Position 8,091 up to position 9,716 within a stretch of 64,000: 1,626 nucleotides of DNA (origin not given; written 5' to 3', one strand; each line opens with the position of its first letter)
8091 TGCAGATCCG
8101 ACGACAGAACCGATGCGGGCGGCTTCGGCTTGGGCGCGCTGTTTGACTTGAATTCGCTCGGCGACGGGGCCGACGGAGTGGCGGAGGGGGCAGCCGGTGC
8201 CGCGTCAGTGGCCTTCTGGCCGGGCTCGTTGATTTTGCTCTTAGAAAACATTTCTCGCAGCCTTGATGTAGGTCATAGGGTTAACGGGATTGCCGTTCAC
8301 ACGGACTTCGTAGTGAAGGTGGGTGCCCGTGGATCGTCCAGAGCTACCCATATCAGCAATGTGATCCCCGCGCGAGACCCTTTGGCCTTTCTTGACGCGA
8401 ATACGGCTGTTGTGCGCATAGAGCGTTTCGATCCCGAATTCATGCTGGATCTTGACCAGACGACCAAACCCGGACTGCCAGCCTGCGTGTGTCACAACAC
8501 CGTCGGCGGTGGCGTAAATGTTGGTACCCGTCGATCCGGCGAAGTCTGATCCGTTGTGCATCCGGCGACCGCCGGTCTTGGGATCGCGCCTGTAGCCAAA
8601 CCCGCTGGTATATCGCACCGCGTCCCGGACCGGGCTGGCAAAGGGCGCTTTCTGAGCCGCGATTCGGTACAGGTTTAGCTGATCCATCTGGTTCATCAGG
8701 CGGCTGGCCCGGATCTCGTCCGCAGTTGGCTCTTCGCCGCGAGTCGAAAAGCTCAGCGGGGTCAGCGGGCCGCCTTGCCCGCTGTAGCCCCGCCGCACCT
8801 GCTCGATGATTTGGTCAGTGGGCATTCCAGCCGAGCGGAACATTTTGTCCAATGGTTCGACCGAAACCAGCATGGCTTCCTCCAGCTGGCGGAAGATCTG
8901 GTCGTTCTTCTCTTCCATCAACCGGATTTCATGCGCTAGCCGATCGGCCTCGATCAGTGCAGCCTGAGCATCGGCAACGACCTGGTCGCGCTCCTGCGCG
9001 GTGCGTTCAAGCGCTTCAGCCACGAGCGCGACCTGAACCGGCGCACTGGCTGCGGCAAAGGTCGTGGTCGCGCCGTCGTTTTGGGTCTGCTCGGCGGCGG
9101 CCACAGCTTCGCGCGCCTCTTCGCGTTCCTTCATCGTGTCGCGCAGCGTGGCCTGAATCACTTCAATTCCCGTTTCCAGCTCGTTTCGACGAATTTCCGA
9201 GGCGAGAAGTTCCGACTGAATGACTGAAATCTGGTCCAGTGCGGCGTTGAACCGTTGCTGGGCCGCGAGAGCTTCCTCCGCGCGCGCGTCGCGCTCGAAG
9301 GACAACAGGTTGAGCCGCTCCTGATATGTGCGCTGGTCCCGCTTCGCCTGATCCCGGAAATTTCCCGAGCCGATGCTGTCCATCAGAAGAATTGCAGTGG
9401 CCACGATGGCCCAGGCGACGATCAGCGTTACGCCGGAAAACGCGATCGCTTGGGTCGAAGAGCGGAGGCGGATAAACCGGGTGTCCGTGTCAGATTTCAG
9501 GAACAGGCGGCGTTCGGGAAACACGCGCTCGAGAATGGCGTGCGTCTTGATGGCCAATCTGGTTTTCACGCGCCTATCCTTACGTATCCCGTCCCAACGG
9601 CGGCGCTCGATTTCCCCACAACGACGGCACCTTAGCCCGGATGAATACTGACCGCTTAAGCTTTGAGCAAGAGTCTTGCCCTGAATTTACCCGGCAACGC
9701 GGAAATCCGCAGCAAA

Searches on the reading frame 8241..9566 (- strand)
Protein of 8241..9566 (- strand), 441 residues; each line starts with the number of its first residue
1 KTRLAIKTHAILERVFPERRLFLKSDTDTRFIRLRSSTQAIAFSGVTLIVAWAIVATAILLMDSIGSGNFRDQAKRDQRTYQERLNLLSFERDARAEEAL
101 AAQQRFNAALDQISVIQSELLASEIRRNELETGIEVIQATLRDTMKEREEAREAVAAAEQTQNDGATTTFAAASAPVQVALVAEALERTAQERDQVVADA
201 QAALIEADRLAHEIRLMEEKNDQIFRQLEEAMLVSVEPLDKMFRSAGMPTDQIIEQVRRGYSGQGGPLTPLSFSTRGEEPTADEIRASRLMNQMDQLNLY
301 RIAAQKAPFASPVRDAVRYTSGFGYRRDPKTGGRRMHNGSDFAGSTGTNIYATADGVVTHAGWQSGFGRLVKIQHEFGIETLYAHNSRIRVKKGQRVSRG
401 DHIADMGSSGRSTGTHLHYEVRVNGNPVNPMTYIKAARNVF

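Call 37: search_protein_families(library=pfam, proteins=[window:8241-9566:-], max_evalue=0.00001)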
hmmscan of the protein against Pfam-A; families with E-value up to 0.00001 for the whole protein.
window:8241-9566:- (441 aa): 2 families
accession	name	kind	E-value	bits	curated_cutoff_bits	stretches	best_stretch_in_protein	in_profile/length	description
PF19353.4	DUF5930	-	2.2e-149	497.3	27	1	1-318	2-320/320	Family of unknown function (DUF5930)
PF01551.29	Peptidase_M23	-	3.3e-36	123.8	28.7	1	335-430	1-96/96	Peptidase family M23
